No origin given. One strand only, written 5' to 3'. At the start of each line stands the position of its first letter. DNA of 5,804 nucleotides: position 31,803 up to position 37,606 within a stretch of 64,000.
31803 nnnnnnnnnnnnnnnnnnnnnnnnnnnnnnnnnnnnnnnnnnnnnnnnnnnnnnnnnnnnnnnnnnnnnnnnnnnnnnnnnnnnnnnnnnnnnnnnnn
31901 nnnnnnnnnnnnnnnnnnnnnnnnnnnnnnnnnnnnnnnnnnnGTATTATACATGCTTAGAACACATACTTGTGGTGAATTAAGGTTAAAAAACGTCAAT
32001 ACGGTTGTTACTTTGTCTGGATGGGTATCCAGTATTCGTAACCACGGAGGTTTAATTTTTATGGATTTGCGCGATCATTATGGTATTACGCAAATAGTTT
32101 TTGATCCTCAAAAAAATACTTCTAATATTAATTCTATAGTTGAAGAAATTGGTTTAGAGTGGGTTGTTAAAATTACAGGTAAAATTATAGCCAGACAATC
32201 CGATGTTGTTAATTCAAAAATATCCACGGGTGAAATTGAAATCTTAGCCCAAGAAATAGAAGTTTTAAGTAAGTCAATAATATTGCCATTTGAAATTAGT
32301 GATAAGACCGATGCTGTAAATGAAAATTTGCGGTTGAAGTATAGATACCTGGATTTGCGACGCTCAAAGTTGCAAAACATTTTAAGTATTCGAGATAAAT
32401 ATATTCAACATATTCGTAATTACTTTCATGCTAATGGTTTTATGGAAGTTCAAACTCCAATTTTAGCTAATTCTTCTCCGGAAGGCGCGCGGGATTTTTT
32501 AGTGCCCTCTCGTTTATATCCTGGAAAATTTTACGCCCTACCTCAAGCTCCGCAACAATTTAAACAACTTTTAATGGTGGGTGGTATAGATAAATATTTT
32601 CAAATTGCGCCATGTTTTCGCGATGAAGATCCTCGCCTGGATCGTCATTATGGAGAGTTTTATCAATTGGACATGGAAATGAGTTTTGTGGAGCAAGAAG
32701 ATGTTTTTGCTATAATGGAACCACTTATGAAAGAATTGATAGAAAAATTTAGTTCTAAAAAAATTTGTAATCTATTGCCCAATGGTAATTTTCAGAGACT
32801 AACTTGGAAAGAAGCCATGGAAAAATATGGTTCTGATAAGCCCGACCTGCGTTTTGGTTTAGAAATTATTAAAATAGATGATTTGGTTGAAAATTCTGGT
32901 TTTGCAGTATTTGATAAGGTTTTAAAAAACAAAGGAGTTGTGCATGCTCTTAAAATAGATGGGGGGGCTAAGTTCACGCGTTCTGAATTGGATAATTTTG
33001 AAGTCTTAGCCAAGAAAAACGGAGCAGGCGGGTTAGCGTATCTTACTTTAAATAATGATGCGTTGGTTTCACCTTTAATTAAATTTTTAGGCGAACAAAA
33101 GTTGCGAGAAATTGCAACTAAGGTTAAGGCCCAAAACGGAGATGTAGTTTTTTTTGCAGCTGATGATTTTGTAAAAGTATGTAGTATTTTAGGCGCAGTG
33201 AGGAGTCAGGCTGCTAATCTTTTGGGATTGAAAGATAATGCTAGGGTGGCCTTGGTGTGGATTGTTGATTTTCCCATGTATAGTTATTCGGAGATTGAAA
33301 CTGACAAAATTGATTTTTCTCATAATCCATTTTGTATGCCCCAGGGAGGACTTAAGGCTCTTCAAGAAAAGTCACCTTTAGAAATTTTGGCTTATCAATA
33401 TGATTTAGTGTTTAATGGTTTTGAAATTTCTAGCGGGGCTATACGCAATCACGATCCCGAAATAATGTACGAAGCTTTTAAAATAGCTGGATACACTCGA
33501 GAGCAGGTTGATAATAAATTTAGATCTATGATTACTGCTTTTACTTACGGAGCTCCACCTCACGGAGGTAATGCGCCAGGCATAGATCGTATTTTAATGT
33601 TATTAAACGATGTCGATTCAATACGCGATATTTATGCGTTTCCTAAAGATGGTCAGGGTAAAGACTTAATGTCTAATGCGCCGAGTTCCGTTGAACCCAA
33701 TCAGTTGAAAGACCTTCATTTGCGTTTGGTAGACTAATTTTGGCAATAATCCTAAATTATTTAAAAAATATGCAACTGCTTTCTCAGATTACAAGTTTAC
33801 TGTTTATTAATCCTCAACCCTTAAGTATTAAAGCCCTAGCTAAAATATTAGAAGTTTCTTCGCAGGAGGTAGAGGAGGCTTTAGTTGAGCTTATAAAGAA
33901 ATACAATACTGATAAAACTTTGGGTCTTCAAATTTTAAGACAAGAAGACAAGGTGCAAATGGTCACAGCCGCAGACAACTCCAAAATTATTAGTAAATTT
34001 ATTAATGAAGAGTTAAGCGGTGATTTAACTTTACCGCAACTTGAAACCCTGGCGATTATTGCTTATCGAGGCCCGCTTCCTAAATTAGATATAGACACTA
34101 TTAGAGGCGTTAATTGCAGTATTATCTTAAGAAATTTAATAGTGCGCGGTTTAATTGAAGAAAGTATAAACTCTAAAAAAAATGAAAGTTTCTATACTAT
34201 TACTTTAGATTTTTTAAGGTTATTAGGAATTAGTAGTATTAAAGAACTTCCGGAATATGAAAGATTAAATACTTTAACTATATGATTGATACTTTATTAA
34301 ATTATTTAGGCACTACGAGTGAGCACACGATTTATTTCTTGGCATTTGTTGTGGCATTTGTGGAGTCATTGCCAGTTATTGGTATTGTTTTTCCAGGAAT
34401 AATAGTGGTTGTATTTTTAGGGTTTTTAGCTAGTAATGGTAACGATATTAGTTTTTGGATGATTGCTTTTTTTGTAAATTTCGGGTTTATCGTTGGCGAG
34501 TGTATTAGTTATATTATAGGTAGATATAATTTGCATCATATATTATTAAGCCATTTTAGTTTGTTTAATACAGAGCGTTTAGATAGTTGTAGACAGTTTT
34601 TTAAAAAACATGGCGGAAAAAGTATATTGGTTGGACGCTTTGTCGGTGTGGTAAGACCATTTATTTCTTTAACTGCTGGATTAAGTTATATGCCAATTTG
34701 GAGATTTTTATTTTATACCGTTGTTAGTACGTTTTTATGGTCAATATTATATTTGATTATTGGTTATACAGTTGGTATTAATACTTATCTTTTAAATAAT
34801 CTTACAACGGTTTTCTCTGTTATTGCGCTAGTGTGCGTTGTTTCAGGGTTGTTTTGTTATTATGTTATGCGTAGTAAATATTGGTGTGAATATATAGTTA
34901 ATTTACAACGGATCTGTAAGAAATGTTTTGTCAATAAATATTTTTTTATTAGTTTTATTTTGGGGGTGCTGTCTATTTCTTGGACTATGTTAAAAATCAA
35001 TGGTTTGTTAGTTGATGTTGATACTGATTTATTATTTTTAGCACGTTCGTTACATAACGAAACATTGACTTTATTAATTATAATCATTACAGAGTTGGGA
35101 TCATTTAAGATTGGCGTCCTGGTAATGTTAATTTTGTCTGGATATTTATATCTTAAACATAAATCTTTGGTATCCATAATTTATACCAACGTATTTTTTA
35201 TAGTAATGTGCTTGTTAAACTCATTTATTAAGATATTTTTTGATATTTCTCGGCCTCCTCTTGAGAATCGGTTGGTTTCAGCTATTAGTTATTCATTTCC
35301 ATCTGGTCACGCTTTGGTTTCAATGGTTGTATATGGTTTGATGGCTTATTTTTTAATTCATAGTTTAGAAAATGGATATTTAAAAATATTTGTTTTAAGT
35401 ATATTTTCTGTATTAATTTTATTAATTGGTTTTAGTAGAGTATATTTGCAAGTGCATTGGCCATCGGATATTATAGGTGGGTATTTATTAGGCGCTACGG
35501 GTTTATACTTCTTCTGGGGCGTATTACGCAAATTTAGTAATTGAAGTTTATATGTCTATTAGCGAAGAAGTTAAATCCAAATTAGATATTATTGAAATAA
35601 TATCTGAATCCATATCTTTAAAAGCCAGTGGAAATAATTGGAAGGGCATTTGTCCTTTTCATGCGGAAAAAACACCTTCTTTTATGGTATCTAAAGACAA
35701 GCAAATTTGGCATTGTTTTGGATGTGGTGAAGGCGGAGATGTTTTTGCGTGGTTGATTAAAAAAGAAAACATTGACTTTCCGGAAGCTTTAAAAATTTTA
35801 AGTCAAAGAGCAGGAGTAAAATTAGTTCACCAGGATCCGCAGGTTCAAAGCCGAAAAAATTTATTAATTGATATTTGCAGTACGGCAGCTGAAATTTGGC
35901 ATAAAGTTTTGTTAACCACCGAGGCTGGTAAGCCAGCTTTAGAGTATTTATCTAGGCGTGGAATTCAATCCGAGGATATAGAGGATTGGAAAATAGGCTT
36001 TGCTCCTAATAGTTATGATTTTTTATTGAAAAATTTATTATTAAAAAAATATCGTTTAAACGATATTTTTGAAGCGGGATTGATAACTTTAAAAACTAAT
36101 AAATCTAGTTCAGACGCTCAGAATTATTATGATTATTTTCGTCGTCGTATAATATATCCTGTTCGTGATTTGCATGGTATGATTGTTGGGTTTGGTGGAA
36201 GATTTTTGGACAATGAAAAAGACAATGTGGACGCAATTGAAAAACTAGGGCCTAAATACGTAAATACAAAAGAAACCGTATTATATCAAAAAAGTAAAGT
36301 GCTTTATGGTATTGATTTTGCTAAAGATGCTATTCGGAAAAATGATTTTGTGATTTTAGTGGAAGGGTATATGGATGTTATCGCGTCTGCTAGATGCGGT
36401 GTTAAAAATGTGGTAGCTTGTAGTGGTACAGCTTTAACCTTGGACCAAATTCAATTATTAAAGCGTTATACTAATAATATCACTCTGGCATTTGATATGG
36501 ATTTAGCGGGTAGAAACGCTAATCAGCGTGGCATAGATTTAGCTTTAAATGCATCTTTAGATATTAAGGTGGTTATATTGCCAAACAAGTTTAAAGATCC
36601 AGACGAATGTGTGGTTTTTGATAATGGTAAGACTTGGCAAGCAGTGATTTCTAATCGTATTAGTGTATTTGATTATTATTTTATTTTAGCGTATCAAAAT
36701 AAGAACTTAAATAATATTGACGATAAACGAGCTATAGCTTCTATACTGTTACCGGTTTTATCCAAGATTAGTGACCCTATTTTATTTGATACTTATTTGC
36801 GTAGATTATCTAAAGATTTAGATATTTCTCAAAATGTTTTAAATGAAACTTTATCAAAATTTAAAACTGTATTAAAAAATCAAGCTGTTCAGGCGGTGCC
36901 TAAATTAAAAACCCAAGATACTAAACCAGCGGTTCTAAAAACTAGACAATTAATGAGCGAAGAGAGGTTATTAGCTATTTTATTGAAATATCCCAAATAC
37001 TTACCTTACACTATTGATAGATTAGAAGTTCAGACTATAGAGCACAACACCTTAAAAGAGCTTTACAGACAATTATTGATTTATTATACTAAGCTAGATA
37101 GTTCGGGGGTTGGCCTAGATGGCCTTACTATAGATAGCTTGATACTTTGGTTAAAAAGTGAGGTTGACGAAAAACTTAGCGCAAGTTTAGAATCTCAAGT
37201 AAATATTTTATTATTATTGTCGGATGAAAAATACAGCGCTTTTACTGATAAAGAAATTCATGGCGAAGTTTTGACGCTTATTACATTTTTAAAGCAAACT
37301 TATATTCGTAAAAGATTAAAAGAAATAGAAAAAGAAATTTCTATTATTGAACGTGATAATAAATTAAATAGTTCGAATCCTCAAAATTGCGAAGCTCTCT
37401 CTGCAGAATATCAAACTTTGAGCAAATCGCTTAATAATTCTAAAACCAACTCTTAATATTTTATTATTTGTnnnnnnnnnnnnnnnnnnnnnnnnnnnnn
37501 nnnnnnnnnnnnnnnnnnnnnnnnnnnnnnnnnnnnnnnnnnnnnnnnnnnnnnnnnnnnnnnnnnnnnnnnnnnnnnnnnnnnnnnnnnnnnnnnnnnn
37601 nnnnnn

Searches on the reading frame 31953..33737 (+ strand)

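Call 65: search_protein_families(library=pfam, proteins=[window:31953-33737:+], max_evalue=0.0001)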
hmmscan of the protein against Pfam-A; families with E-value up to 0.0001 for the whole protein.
window:31953-33737:+ (594 aa): 3 families
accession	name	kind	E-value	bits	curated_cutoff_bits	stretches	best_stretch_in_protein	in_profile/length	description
PF00152.25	tRNA-synt_2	-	1.6e-111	372.7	25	1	123-566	1-307/308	tRNA synthetases class II (D, K and N)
PF02938.19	GAD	-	1.8e-22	79.8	23.4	1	320-413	1-95/95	GAD domain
PF01336.31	tRNA_anti-codon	-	3.9e-17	62.4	27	1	19-105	1-75/75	OB-fold nucleic acid binding domain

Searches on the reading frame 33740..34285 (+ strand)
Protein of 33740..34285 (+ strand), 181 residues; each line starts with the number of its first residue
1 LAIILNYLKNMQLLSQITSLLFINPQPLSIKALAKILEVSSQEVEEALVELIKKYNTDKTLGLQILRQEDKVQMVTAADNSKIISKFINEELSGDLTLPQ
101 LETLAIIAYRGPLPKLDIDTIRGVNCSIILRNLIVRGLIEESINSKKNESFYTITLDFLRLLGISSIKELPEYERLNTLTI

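Call 65: search_protein_families(library=pfam, proteins=[window:33740-34285:+], max_evalue=0.0001)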
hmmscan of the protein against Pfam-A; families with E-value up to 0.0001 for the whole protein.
window:33740-34285:+ (181 aa): 1 family
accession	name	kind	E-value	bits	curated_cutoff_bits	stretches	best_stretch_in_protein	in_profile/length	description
PF04079.22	SMC_ScpB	-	1.5e-40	138.9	27.4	1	16-172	2-159/160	Segregation and condensation complex subunit ScpB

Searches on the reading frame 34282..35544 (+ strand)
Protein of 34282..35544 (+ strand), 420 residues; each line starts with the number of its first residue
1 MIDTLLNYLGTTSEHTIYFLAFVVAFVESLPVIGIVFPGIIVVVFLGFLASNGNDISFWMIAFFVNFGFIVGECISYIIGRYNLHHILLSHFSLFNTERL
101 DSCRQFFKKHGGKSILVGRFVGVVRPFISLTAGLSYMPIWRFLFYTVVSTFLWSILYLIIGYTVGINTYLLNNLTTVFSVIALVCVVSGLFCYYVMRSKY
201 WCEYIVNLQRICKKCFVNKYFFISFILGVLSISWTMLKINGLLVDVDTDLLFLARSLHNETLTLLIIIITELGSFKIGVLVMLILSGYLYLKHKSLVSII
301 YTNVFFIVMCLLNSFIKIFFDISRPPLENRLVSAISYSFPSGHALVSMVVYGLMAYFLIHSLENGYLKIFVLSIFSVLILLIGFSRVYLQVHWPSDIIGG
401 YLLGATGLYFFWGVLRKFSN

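Call 65: search_protein_families(library=pfam, proteins=[window:34282-35544:+], max_evalue=0.0001)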
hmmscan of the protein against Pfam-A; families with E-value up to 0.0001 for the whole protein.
window:34282-35544:+ (420 aa): 2 families
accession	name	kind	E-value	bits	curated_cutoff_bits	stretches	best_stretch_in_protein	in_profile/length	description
PF09335.16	VTT_dom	-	1.5e-18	67.8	33.9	1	37-162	1-122/123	VTT domain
PF01569.27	PAP2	-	4.4e-17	62.5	27.2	1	305-415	9-125/130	PAP2 superfamily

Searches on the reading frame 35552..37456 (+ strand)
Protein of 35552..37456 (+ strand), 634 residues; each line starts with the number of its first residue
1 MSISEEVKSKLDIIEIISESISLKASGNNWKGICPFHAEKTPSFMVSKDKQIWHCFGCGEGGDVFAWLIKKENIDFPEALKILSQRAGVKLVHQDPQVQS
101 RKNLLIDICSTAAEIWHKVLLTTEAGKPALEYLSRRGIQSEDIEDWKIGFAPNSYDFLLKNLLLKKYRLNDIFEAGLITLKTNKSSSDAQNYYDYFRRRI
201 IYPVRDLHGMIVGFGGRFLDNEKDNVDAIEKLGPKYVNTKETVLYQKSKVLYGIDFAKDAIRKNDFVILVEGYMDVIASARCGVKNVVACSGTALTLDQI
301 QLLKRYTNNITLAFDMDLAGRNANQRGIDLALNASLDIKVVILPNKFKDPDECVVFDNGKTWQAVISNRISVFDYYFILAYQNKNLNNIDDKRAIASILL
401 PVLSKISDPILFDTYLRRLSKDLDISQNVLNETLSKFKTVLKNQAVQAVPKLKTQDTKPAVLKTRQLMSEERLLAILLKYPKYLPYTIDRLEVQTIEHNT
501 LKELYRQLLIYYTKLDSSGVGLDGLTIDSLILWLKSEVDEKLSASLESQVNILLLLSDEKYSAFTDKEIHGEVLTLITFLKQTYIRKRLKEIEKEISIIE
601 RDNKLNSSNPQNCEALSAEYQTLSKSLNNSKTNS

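Call 65: search_protein_families(library=pfam, proteins=[window:35552-37456:+], max_evalue=0.0001)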
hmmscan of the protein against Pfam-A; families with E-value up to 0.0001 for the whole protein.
window:35552-37456:+ (634 aa): 6 families
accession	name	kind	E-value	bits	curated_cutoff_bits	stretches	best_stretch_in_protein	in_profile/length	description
PF08275.17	DNAG_N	-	2e-33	115.7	26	1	116-257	1-127/128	DNA primase catalytic core, N-terminal domain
PF01807.25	Zn_ribbon_DnaG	-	2.5e-32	111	24.9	1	4-93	6-95/98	CHC2 zinc finger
PF13155.12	Toprim_2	-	9.1e-23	80.9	22.1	1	268-353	1-87/88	Toprim-like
PF13662.12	Toprim_4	-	1.2e-17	64.4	25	1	267-341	3-84/85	Toprim domain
PF01751.28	Toprim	-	7.2e-13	49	23.1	1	267-332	2-85/96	Toprim domain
PF10410.14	DnaB_bind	-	3.9e-09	37.1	20.6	1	373-427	1-55/56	DnaB-helicase binding domain of primase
